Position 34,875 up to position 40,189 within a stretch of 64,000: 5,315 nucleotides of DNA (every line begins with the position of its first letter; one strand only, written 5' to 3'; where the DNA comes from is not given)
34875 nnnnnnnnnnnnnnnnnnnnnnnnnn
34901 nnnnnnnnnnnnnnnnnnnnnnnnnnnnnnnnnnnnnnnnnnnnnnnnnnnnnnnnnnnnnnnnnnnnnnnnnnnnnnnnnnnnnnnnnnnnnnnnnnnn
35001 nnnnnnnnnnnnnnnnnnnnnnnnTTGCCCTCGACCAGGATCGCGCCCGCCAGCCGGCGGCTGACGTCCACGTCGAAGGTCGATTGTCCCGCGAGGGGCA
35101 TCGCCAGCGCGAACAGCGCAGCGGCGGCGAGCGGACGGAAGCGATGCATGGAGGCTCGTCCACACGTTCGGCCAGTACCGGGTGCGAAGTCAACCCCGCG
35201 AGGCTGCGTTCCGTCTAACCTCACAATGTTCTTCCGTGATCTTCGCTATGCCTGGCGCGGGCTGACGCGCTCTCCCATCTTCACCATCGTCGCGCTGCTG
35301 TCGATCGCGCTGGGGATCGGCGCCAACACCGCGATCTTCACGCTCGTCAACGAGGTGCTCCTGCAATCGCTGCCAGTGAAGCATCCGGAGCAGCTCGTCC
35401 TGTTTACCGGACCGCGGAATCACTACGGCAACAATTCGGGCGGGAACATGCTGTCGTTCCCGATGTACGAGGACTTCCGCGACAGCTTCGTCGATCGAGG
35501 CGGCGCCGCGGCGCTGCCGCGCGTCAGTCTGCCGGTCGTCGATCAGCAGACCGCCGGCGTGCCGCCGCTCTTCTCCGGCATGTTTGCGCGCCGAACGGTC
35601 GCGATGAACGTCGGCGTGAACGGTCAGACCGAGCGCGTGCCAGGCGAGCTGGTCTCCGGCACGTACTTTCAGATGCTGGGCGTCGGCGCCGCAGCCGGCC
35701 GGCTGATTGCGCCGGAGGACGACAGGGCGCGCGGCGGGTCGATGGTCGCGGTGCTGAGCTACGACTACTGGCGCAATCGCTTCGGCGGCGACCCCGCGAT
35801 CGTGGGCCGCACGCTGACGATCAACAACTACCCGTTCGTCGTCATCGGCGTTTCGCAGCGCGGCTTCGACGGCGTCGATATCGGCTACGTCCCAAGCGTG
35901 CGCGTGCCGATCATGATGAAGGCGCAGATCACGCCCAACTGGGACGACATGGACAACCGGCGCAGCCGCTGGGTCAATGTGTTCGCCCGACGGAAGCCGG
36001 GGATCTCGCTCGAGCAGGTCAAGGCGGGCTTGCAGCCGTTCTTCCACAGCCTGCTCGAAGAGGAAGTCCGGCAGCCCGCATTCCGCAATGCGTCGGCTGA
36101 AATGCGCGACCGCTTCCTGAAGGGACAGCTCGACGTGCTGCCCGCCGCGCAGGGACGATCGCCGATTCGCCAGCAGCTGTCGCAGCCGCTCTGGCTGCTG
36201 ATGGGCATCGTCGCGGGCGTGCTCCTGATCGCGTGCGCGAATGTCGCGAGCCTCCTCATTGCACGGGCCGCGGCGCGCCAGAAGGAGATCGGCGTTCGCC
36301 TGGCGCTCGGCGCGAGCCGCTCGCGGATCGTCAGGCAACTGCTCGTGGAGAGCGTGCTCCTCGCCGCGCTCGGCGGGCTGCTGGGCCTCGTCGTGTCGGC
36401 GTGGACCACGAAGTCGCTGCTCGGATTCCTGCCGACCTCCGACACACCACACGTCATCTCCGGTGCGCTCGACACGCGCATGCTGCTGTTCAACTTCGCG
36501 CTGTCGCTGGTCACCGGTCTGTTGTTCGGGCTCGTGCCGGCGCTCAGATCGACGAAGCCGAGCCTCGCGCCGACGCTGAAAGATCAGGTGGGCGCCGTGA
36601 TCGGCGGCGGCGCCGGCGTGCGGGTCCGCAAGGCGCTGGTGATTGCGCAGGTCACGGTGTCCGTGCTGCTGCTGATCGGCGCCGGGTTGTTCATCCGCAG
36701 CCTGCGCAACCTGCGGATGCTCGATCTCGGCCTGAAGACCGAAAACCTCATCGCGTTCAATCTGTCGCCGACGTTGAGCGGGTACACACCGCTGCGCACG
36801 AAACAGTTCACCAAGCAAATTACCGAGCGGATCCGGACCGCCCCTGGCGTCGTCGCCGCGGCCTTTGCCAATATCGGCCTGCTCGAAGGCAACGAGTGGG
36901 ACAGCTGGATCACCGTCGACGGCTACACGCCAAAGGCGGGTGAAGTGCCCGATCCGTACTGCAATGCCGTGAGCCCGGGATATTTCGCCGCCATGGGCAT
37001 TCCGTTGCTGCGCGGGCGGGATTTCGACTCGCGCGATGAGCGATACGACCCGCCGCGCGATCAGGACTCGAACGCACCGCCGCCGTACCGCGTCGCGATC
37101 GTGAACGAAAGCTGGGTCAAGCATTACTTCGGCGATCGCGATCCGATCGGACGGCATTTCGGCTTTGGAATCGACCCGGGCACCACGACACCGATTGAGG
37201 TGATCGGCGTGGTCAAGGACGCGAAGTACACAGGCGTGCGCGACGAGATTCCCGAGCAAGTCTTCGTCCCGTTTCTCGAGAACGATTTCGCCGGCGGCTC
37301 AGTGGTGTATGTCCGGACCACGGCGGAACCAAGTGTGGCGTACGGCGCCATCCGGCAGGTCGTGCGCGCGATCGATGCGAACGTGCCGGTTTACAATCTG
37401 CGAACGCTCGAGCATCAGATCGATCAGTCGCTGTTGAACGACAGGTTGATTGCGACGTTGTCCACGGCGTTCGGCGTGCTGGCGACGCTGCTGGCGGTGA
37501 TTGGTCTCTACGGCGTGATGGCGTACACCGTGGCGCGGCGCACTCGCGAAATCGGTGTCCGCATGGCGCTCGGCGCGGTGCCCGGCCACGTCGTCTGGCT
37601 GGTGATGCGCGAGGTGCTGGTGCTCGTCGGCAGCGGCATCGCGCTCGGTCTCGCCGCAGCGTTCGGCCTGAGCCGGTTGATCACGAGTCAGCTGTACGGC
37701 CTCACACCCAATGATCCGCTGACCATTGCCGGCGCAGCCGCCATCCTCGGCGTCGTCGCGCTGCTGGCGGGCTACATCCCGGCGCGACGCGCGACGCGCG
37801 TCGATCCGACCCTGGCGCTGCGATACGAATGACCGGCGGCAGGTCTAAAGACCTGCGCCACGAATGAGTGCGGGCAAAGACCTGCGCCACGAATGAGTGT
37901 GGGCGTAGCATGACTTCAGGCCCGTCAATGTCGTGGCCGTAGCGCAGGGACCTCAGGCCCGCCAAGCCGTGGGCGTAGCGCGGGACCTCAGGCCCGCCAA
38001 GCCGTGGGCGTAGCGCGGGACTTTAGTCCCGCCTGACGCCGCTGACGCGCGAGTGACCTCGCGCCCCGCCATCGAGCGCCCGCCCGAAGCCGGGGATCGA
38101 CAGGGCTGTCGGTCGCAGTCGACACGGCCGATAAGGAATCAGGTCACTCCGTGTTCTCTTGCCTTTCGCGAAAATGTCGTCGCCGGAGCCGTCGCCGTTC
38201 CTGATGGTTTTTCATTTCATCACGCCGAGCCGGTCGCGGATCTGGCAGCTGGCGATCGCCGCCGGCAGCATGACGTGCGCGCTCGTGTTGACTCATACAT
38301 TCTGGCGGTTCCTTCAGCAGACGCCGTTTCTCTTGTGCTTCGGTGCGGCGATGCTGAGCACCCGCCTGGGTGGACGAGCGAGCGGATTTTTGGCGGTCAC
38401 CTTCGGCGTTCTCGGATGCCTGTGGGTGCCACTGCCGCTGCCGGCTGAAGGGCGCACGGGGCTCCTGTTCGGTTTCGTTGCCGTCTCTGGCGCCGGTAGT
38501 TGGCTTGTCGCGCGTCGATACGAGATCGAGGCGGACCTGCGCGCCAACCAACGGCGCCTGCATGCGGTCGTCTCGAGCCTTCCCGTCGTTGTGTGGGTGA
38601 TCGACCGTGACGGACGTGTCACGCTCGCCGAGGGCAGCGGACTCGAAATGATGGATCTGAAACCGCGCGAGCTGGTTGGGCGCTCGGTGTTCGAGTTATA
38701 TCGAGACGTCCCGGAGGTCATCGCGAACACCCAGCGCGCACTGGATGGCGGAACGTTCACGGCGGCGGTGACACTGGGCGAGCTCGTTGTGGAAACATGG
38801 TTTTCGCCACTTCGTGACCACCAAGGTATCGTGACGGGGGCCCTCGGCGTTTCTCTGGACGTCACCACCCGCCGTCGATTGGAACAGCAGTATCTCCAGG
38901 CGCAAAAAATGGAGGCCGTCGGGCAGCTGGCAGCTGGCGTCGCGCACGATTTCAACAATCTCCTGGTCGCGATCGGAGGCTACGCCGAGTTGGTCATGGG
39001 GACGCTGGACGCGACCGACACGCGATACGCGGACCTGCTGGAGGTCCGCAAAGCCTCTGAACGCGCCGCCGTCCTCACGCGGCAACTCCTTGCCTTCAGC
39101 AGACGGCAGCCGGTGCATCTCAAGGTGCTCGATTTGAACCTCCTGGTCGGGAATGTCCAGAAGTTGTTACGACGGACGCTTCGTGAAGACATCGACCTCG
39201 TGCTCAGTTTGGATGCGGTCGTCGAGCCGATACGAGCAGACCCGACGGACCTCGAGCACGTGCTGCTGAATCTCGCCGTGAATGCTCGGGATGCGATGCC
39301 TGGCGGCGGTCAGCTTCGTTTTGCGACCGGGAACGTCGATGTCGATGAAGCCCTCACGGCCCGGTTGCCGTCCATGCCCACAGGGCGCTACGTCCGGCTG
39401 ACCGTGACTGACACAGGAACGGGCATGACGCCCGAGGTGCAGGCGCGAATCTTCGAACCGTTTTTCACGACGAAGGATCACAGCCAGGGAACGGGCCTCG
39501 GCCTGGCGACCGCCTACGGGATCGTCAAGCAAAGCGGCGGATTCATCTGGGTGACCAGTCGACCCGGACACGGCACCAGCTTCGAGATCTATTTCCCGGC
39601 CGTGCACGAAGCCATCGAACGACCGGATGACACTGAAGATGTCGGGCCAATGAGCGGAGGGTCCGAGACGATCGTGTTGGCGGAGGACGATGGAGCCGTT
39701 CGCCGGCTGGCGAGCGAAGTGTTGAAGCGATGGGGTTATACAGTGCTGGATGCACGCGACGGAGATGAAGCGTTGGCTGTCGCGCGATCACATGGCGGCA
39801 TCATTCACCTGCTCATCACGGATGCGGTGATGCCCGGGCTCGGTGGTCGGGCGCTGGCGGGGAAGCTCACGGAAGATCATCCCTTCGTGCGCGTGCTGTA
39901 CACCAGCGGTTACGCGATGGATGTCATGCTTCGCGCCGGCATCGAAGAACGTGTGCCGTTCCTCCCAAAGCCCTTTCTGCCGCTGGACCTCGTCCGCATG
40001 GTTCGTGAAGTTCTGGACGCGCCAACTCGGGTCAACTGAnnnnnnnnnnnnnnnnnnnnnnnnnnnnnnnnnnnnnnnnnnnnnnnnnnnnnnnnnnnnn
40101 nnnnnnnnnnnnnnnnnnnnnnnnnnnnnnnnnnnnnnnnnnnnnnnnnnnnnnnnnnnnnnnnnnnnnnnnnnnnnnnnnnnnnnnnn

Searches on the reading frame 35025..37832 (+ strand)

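Call 85: search_protein_families(library=pfam, proteins=[window:35025-37832:+], max_evalue=0.00001)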
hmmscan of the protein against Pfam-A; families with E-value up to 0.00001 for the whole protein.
window:35025-37832:+ (935 aa): 2 families
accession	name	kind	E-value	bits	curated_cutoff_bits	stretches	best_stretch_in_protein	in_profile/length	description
PF12704.14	MacB_PCD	-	7.9e-31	108.4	27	2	87-337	1-205/207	MacB-like periplasmic core domain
PF02687.27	FtsX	-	2.4e-27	95.8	25.5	2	815-928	2-120/120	FtsX-like permease C-terminal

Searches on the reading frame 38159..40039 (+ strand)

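Call 85: search_protein_families(library=pfam, proteins=[window:38159-40039:+], max_evalue=0.00001)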
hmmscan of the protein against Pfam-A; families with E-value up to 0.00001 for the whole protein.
window:38159-40039:+ (626 aa): 5 families
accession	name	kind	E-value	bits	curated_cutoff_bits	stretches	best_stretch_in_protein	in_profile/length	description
PF02518.31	HATPase_c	-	9.5e-24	84.4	26.4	1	361-481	2-109/111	Histidine kinase-, DNA gyrase B-, and HSP90-like ATPase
PF08448.16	PAS_4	-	1.1e-14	55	23.1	1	139-240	2-110/110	PAS fold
PF00072.30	Response_reg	-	1.7e-12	47.9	30.2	1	505-615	1-110/111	Response regulator receiver domain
PF00989.32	PAS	-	6.3e-08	33.1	22.6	1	133-234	2-112/113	PAS fold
PF00512.31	HisKA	-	7.8e-07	29.5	26.9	1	254-317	2-64/66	His Kinase A (phospho-acceptor) domain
